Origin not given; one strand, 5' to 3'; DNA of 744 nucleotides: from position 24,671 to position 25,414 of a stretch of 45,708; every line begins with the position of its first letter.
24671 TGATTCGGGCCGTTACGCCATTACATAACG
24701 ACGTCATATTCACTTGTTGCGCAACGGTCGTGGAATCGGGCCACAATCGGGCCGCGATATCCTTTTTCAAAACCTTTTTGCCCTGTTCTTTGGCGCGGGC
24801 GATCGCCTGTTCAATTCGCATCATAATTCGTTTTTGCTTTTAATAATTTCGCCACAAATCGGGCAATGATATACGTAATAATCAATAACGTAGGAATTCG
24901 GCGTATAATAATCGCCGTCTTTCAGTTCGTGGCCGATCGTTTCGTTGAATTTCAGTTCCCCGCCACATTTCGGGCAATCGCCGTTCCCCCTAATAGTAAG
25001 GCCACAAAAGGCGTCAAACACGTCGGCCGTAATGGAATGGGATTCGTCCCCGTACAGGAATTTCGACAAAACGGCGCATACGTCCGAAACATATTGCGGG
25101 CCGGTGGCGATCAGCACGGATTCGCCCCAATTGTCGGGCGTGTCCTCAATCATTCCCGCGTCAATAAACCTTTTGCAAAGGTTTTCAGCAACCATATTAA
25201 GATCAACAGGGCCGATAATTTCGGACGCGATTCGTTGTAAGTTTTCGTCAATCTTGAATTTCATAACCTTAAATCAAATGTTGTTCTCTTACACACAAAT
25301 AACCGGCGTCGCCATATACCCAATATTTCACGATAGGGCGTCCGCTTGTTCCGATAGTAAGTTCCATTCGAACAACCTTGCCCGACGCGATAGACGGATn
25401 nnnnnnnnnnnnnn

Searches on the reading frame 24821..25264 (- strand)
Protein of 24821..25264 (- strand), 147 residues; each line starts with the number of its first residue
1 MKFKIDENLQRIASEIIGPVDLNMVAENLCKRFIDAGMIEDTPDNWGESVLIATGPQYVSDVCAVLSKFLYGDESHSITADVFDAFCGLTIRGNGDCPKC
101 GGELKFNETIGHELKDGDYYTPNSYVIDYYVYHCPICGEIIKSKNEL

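Call 15: search_protein_families(library=phrogs, proteins=[window:24821-25264:-], max_evalue=0.01)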
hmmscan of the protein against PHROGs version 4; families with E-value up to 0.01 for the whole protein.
window:24821-25264:- (147 aa): 2 families
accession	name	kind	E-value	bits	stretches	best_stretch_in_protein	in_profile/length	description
phrog_33979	-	unknown function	0.00052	21.2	1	59-139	49-127/131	-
phrog_6283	-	unknown function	0.0053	17.8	0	128-146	7-25/56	-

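Call 44: search_protein_families(library=pfam, proteins=[window:24821-25264:-], max_evalue=0.1)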
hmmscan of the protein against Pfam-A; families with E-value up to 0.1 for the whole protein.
window:24821-25264:- (147 aa): 17 families
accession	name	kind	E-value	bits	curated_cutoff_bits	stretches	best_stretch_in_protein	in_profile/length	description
PF23165.1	zf-C2H2_FBX41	-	0.0051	16.7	24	0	132-139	3-10/30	F-box only protein 41 C2H2 zinc finger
PF23455.1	DUF7129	-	0.012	15.8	30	0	93-105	26-38/45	Domain of unknown function (DUF7129)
PF09297.16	Zn_ribbon_NUD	-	0.015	15.4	24.8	0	97-108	6-17/32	NADH pyrophosphatase zinc ribbon domain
PF25207.1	DUF7837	-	0.018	15.5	27.8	0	95-105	6-16/47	Domain of unknown function (DUF7837)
PF08063.17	Zn_ribbon_PADR1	-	0.019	15.2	25.1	0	96-109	4-18/42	PADR1 domain, zinc ribbon fold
PF03119.21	DNA_ligase_ZBD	-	0.022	15.1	25.8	0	97-105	2-10/27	NAD-dependent DNA ligase C4 zinc finger domain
PF12773.13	DZR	-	0.024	15.2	27.3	1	95-144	13-37/45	Double zinc ribbon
PF13248.11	Zn_ribbon_3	-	0.029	14.3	27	0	134-143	5-14/26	zinc-ribbon domain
PF09723.15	Zn_ribbon_8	-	0.03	14.8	34.4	0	83-104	15-37/41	Zinc ribbon domain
PF24460.1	DUF7575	-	0.044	13.6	28.5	0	96-104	5-13/28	Domain of unknown function (DUF7575)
PF21344.3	Zn_ribbon_LysW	-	0.058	13.5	27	0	96-108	2-14/46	Alpha-aminoadipate carrier protein LysW-like, globular domain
PF24441.1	DUF7560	-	0.063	13.4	27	0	96-110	7-21/44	Family of unknown function (DUF7560)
PF01396.24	Zn_ribbon_Top1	-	0.065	13.5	32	0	95-104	2-11/39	Topoisomerase DNA binding C4 zinc finger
PF07754.17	HVO_2753_ZBP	-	0.085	13.1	33.2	0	129-141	14-28/46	Small zinc finger protein HVO_2753-like, Zn-binding pocket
PF13453.11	Zn_ribbon_TFIIB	-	0.091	12.6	22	0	96-105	1-10/41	Transcription factor zinc-finger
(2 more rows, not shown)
